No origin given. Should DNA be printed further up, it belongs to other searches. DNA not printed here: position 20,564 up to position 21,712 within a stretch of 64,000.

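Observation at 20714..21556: DegV (fatty-acid-binding, FakB-like) domain at the C-terminus of a hybrid histidine kinase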

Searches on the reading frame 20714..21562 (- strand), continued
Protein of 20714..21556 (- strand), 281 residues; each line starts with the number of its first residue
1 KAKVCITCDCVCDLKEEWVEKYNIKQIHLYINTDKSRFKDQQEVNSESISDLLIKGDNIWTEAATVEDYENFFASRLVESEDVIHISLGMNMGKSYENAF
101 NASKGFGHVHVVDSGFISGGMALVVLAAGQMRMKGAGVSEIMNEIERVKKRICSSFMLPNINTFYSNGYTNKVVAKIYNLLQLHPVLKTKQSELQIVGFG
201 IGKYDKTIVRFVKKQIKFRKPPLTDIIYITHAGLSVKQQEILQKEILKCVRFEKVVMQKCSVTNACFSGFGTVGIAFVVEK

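Call 43: find_related_loci(query=A1, collection=genome_contigs, flank=10000)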
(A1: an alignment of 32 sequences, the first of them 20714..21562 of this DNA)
Query A1 (283 aa) in genome_contigs; peptide patterns used: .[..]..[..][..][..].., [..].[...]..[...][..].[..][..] (x = any residue, [..] = any of these).
266 stretches matched a pattern; 241 encode a relative of the query (tblastn E <= 1e-3); the best 80 are kept; 80 distinct loci.
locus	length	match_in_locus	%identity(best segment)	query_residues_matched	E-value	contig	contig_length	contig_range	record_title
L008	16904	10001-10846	53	3-283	5e-100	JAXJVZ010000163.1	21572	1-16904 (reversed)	MAG: Agathobacter sp. isolate DOME_MAG_6050 6050_C0405_k141_297712, whole genome shotgun sequence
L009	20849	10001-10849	49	1-283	1e-83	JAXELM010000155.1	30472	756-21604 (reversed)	MAG: Agathobacter sp. isolate SUG2637 k141_3177632, whole genome shotgun sequence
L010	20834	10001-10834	45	3-279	7e-82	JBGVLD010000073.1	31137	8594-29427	MAG: Agathobacter sp. isolate fecal_MAG_29 fecal_MAG_29_contig_0073, whole genome shotgun sequence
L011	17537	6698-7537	48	5-283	4e-81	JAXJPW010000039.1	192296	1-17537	MAG: Agathobacter sp. isolate DOME_MAG_1951 1951_C0137_k141_128401, whole genome shotgun sequence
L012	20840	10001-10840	44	3-281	2e-79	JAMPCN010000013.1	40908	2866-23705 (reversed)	MAG: Bacillus sp. (in: firmicutes) isolate NALB_7821b_26 Scaffold_#13__SCF_013___40908_bp, whole genome shotgun sequence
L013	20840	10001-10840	45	1-279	9e-80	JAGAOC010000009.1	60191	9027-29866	MAG: Agathobacter sp. isolate RGIG8619 Water_deer_Cecum.Co__c93644, whole genome shotgun sequence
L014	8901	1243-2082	43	1-279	3e-79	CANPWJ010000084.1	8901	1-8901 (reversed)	MAG: uncultured Acetatifactor sp. isolate Lapin-003-2__bin4 genome assembly, contig: Lapin-003-2__NODE_6835_length_8901_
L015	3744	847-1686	44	3-281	1e-79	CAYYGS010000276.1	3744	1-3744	MAG TPA_asm: uncultured Jutongia sp. isolate SRP199465_co1_301 genome assembly, contig: NODE_63731_length_3744_cov_3.083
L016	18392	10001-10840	45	1-279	2e-78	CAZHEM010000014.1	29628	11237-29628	MAG TPA_asm: uncultured Acetatifactor sp. isolate SRP350583_co1_583 genome assembly, contig: NODE_2524_length_29628_cov_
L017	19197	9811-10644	44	3-279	2e-78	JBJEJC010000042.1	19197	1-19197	MAG: Roseburia sp. isolate PUUB56_bin.005 NODE_1623_length_19197_cov_7.983231, whole genome shotgun sequence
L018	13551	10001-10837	42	1-279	1e-78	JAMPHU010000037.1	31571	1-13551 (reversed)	MAG: Candidatus Gastranaerophilales bacterium isolate NALB_7961_9 Scaffold_#37__SCF_037___31571_bp, whole genome shotgun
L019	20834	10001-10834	45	1-279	2e-78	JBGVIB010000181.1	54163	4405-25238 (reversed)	MAG: Lachnospiraceae bacterium isolate fecal_MAG_33 fecal_MAG_33_contig_0181, whole genome shotgun sequence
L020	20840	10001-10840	43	3-281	2e-78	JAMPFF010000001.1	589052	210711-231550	MAG: Clostridium sp. isolate NALB_7861_15 Scaffold_#1__SCF_001__588452_bp, whole genome shotgun sequence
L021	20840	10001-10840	43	1-279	6e-78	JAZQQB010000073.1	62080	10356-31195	MAG: Lachnospiraceae bacterium isolate T1900045236_TH20190006.MAGScoT_cleanbin_000140 SGB_5482_k141_3152715, whole genom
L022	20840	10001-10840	44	1-279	1e-77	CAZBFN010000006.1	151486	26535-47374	MAG TPA_asm: uncultured Roseburia sp. isolate SRP350583_co2_129 genome assembly, contig: NODE_49_length_151486_cov_68.56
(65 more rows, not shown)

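Call 55: search_protein_representatives(alignment_id=A1)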
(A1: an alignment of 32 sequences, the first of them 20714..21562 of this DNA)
Query: 32 sequences, 284 profile positions. Proteins with E-value up to 0.001 (for the whole library): 11741; up to 1e-10: 5809; up to 1e-30: 573. The best 150 are listed.
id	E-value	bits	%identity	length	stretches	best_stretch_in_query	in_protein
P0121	7.4e-127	438.7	-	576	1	1-283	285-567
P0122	1.4e-120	418.1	-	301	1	1-281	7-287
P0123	2.5e-119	414.0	-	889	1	1-283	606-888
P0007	2.1e-116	404.4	-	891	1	1-283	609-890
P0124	6.3e-115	399.6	-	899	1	1-283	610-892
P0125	7.5e-112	389.5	-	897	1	2-283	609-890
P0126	3.7e-110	383.9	-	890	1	1-283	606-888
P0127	3.3e-109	380.8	-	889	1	2-281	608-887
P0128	3.9e-109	380.6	-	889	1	2-282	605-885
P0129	8.1e-109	379.5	-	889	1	1-282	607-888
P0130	2.0e-107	374.9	-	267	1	21-283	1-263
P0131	6.5e-107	373.3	-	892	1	2-282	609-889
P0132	1.4e-106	372.2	-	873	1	3-283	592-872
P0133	2.4e-104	364.8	-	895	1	2-282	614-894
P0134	5.5e-102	357.1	-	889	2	1-282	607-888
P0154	4.3e-85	301.7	-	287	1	3-282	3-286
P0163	3.2e-76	272.6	-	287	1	1-283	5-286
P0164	6.3e-76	271.6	-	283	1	3-282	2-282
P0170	1.1e-74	267.6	-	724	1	2-282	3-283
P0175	2.5e-73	263.1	-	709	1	3-282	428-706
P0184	5.8e-71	255.3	-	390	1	2-282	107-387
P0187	3.4e-70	252.8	-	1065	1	3-283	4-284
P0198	3.5e-68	246.2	-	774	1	3-281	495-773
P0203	7.9e-68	245.0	-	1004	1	4-282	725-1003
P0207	1.3e-66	241.0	-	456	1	6-281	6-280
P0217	2.9e-65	236.6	-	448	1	6-283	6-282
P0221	7.8e-65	235.2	-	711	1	2-283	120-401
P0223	8.6e-65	235.1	-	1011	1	5-281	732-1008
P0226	2.0e-64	233.8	-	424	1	3-282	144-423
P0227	2.1e-64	233.8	-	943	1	3-282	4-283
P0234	7.4e-64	232.0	-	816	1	2-282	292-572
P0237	1.1e-63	231.4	-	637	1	2-283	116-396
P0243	2.3e-63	230.4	-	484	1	2-283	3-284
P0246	8.1e-63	228.6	-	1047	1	4-283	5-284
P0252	4.0e-62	226.3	-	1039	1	3-280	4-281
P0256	6.0e-62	225.7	-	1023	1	4-282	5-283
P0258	8.5e-62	225.2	-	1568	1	3-283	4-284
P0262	4.0e-61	223.0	-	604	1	2-282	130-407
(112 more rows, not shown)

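Call 56: search_protein_families(library=pfam, proteins=[P0170, P0187, P0227, P0246, P0252, P0256, P0258, P0207, P0217, P0243], max_evalue=0.0001)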
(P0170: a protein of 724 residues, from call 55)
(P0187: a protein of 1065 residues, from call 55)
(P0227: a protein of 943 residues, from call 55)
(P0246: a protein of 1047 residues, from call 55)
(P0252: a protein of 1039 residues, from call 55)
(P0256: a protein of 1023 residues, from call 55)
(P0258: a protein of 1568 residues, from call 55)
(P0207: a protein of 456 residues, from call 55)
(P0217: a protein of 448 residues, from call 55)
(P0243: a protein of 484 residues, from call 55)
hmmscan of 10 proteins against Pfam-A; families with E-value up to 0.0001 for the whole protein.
P0170 (724 aa): 3 families
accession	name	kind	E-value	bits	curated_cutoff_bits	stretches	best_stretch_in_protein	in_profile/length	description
PF02645.21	DegV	-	4.9e-42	144.6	27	1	8-282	3-278/280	Uncharacterised protein, DegV family COG1307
PF02518.31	HATPase_c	-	5.9e-25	88.3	26.4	1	618-720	1-97/111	Histidine kinase-, DNA gyrase B-, and HSP90-like ATPase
PF00512.31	HisKA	-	1.8e-18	66.8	26.9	1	505-571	1-66/66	His Kinase A (phospho-acceptor) domain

P0187 (1065 aa): 5 families
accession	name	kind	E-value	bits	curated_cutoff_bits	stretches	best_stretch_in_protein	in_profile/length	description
PF02645.21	DegV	-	3.8e-30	105.6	27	1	7-284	2-280/280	Uncharacterised protein, DegV family COG1307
PF02518.31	HATPase_c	-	7.2e-29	100.9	26.4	1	616-731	1-110/111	Histidine kinase-, DNA gyrase B-, and HSP90-like ATPase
PF00072.30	Response_reg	-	2e-23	83.1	30.2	1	767-879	2-110/111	Response regulator receiver domain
PF00512.31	HisKA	-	2.6e-20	72.7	26.9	1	503-569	1-66/66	His Kinase A (phospho-acceptor) domain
PF01627.28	Hpt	-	2.8e-05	24.7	24.6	1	993-1054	17-74/84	Hpt domain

P0227 (943 aa): 4 families
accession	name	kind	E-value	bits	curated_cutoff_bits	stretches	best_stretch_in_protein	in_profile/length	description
PF02645.21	DegV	-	2.7e-32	112.7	27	1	7-282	2-278/280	Uncharacterised protein, DegV family COG1307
PF02518.31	HATPase_c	-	1.9e-25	89.9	26.4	1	504-618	1-109/111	Histidine kinase-, DNA gyrase B-, and HSP90-like ATPase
PF00072.30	Response_reg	-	1.4e-23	83.6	30.2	1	655-767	2-110/111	Response regulator receiver domain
PF00512.31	HisKA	-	8.7e-19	67.8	26.9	1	392-457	1-66/66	His Kinase A (phospho-acceptor) domain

P0246 (1047 aa): 5 families
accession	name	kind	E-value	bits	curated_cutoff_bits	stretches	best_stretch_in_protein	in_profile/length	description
PF02645.21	DegV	-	1.6e-39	136.3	27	1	7-284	2-280/280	Uncharacterised protein, DegV family COG1307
PF02518.31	HATPase_c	-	6.1e-26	91.5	26.4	1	617-732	1-110/111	Histidine kinase-, DNA gyrase B-, and HSP90-like ATPase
PF00072.30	Response_reg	-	5.6e-24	84.9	30.2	1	768-880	2-110/111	Response regulator receiver domain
PF00512.31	HisKA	-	8.4e-18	64.6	26.9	1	506-570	2-66/66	His Kinase A (phospho-acceptor) domain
PF01627.28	Hpt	-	7.2e-07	29.8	24.6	1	975-1044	15-80/84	Hpt domain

P0252 (1039 aa): 5 families
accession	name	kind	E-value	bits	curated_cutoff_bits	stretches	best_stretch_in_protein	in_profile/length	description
PF02645.21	DegV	-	1.6e-39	136.4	27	1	8-281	3-277/280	Uncharacterised protein, DegV family COG1307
PF02518.31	HATPase_c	-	1.7e-26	93.2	26.4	1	621-735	1-109/111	Histidine kinase-, DNA gyrase B-, and HSP90-like ATPase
PF00072.30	Response_reg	-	2.9e-26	92.3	30.2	1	772-884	2-110/111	Response regulator receiver domain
PF00512.31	HisKA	-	1.6e-18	66.9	26.9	1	508-574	1-66/66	His Kinase A (phospho-acceptor) domain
PF01627.28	Hpt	-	1.2e-05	25.9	24.6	1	962-1025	14-77/84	Hpt domain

P0256 (1023 aa): 5 families
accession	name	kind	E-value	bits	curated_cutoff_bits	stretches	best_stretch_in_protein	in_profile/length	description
PF02645.21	DegV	-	7e-41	140.8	27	1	7-281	2-277/280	Uncharacterised protein, DegV family COG1307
PF02518.31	HATPase_c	-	1e-27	97.2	26.4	1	617-732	1-110/111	Histidine kinase-, DNA gyrase B-, and HSP90-like ATPase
PF00072.30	Response_reg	-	7.7e-25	87.7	30.2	1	768-880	2-110/111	Response regulator receiver domain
PF00512.31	HisKA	-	2.5e-18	66.3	26.9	1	504-570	1-66/66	His Kinase A (phospho-acceptor) domain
PF01627.28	Hpt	-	1.5e-06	28.7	24.6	1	946-1015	13-82/84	Hpt domain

P0258 (1568 aa): 7 families
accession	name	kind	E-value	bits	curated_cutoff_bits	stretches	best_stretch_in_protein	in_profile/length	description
PF02645.21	DegV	-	7.6e-40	137.4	27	1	8-283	3-279/280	Uncharacterised protein, DegV family COG1307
PF02743.24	dCache_1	-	1.2e-31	110.5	45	2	782-902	65-195/240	Cache domain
PF00072.30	Response_reg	-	1.9e-25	89.6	30.2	1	1274-1385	2-110/111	Response regulator receiver domain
PF02518.31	HATPase_c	-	1.3e-21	77.5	26.4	1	1125-1238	1-108/111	Histidine kinase-, DNA gyrase B-, and HSP90-like ATPase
PF00512.31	HisKA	-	6.3e-19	68.2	26.9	1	1013-1078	1-66/66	His Kinase A (phospho-acceptor) domain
PF22673.2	MCP-like_PDC_1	-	2.4e-13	51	27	1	766-873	15-113/113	Methyl-accepting chemotaxis protein-like, first PDC sensor domain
PF01627.28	Hpt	-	4.1e-08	33.8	24.6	1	1479-1558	1-80/84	Hpt domain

P0207 (456 aa): 1 family
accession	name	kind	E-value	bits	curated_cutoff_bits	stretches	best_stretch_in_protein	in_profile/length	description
PF02645.21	DegV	-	3e-33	115.8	27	1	6-279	2-277/280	Uncharacterised protein, DegV family COG1307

P0217 (448 aa): 2 families
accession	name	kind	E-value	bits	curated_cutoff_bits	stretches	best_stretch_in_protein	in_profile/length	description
PF02645.21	DegV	-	1e-43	150.1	27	1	6-281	2-279/280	Uncharacterised protein, DegV family COG1307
PF01627.28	Hpt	-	8.4e-07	29.6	24.6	1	370-424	12-66/84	Hpt domain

P0243 (484 aa): 1 family
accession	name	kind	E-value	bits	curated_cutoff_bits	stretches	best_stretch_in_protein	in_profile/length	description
PF02645.21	DegV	-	3.2e-34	119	27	1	7-282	2-278/280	Uncharacterised protein, DegV family COG1307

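Call 57: search_protein_families(library=pfam, proteins=[P0221, P0234, P0237, P0262, P0226, P0184, P0175, P0198, P0203, P0223], max_evalue=0.0001)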
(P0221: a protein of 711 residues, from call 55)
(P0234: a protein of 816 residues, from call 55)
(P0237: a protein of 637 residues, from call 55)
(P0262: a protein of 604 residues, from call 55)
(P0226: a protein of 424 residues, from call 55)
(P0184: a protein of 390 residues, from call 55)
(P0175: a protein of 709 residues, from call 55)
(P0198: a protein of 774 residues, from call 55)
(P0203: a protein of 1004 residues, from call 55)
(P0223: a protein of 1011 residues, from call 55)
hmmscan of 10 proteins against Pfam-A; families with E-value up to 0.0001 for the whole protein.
P0221 (711 aa): 3 families
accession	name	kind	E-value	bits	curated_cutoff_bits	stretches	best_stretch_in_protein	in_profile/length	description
PF02645.21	DegV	-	4.2e-38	131.7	27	1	126-400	4-279/280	Uncharacterised protein, DegV family COG1307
PF00072.30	Response_reg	-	4.6e-14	53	30.2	1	7-89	31-109/111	Response regulator receiver domain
PF01627.28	Hpt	-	1e-06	29.3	24.6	1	543-606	2-68/84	Hpt domain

P0234 (816 aa): 3 families
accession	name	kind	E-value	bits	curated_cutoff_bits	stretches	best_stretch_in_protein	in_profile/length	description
PF02645.21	DegV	-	2.6e-42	145.5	27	1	297-571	3-278/280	Uncharacterised protein, DegV family COG1307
PF02518.31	HATPase_c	-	1.8e-22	80.3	26.4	1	143-254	1-108/111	Histidine kinase-, DNA gyrase B-, and HSP90-like ATPase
PF01627.28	Hpt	-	1.7e-08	35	24.6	1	647-719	2-77/84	Hpt domain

P0237 (637 aa): 3 families
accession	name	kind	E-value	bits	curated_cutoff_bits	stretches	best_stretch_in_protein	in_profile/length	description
PF02645.21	DegV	-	5.1e-33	115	27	1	124-394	6-278/280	Uncharacterised protein, DegV family COG1307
PF00072.30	Response_reg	-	3e-15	56.8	30.2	1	2-86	30-110/111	Response regulator receiver domain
PF01627.28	Hpt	-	6.9e-07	29.9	24.6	1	468-528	2-66/84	Hpt domain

P0262 (604 aa): 3 families
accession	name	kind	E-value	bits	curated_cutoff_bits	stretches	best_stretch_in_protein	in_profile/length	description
PF02645.21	DegV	-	1.4e-38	133.2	27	1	134-406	2-278/280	Uncharacterised protein, DegV family COG1307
PF00072.30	Response_reg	-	8.4e-19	68.2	30.2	1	2-100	16-110/111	Response regulator receiver domain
PF01627.28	Hpt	-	1.4e-07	32.1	24.6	1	540-595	3-58/84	Hpt domain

P0226 (424 aa): 2 families
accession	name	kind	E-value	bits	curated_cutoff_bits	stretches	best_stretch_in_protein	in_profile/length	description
PF02645.21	DegV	-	2.3e-30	106.3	27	1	147-423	2-279/280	Uncharacterised protein, DegV family COG1307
PF00072.30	Response_reg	-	1.9e-23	83.2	30.2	1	1-112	1-108/111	Response regulator receiver domain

P0184 (390 aa): 2 families
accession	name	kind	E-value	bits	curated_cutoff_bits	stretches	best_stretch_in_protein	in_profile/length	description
PF02645.21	DegV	-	8.4e-42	143.9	27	1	111-387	2-279/280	Uncharacterised protein, DegV family COG1307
PF00072.30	Response_reg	-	7e-11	42.7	30.2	1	2-73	42-109/111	Response regulator receiver domain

P0175 (709 aa): 4 families
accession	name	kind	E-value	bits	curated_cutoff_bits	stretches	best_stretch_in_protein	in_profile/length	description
PF02645.21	DegV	-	2.9e-34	119.1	27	1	431-704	2-277/280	Uncharacterised protein, DegV family COG1307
PF02518.31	HATPase_c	-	7.1e-29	100.9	26.4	1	136-250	1-109/111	Histidine kinase-, DNA gyrase B-, and HSP90-like ATPase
PF00072.30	Response_reg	-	2.4e-22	79.6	30.2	1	284-394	1-107/111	Response regulator receiver domain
PF00512.31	HisKA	-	2.1e-17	63.3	26.9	1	24-89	2-66/66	His Kinase A (phospho-acceptor) domain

P0198 (774 aa): 4 families
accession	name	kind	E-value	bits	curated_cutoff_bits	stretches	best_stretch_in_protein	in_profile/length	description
PF02645.21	DegV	-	2.1e-38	132.7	27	1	498-773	2-278/280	Uncharacterised protein, DegV family COG1307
PF02518.31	HATPase_c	-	6.7e-27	94.6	26.4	1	199-314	1-110/111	Histidine kinase-, DNA gyrase B-, and HSP90-like ATPase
PF00072.30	Response_reg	-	2.5e-22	79.6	30.2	1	349-461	1-109/111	Response regulator receiver domain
PF00512.31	HisKA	-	8.8e-17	61.4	26.9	1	88-152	2-66/66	His Kinase A (phospho-acceptor) domain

P0203 (1004 aa): 4 families
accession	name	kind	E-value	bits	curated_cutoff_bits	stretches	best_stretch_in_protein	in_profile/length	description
PF02645.21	DegV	-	2.1e-47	162.2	27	1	729-1003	4-279/280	Uncharacterised protein, DegV family COG1307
PF02518.31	HATPase_c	-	3.8e-27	95.3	26.4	1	428-544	1-109/111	Histidine kinase-, DNA gyrase B-, and HSP90-like ATPase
PF00072.30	Response_reg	-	9.1e-23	81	30.2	1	580-692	1-109/111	Response regulator receiver domain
PF00512.31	HisKA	-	2.3e-16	60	26.9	1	317-381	2-66/66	His Kinase A (phospho-acceptor) domain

P0223 (1011 aa): 5 families
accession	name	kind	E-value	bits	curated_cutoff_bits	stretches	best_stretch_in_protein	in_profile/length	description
PF02645.21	DegV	-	1.5e-43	149.6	27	1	734-1007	3-277/280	Uncharacterised protein, DegV family COG1307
PF02518.31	HATPase_c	-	1.2e-26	93.8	26.4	1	436-549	1-108/111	Histidine kinase-, DNA gyrase B-, and HSP90-like ATPase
PF00072.30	Response_reg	-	7.6e-23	81.2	30.2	1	586-697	1-108/111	Response regulator receiver domain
PF00512.31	HisKA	-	1.2e-14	54.5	26.9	1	325-389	2-66/66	His Kinase A (phospho-acceptor) domain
PF02743.24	dCache_1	-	2.7e-05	24.3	45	0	126-210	90-178/240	Cache domain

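Call 61: find_encoding_contigs(protein=P0154, flank=6000, max_places=2)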
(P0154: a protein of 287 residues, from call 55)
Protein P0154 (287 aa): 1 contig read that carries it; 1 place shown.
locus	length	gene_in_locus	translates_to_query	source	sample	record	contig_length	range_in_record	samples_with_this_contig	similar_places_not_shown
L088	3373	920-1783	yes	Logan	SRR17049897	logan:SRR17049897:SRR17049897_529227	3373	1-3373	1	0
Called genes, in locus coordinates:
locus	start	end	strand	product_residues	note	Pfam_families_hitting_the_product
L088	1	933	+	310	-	?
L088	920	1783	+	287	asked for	PF02645:DegV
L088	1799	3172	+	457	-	PF00072:Response_reg, PF00990:GGDEF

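Call 62: find_encoding_contigs(protein=P0163, flank=7000, max_places=2)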
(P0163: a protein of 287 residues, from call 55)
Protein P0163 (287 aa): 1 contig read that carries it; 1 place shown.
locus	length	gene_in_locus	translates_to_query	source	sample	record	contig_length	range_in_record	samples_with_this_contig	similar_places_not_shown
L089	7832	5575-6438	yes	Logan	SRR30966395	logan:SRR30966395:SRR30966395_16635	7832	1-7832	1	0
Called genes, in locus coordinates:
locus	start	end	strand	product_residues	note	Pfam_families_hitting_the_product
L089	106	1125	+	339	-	PF00072:Response_reg, PF13487:HD_5, PF08668:HDOD, PF01966:HD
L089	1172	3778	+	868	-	-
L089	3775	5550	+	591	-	PF00512:HisKA, PF02518:HATPase_c, PF00072:Response_reg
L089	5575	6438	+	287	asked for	PF02645:DegV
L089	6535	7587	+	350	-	PF02129:Peptidase_S15 (faint), PF00561:Abhydrolase_1, PF12146:Hydrolase_4, PF12697:Abhydrolase_6, PF00326:Peptidase_S9, PF12146:Hydrolase_4 (weak)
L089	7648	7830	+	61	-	?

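Call 63: find_encoding_contigs(protein=P0164, flank=7000, max_places=2)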
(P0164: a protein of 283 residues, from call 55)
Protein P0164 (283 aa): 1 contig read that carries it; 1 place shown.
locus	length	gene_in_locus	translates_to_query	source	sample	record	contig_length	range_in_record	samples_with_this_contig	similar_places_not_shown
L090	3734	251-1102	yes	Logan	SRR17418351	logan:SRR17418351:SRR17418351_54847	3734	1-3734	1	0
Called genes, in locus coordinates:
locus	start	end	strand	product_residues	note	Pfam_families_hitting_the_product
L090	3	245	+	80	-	?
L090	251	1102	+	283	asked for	PF02645:DegV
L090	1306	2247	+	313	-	PF18941:DUF5688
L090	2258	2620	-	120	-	PF07022:Phage_CI_repr (weak), PF08279:HTH_11 (faint), PF12844:HTH_19, PF13560:HTH_31, PF01381:HTH_3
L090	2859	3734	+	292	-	?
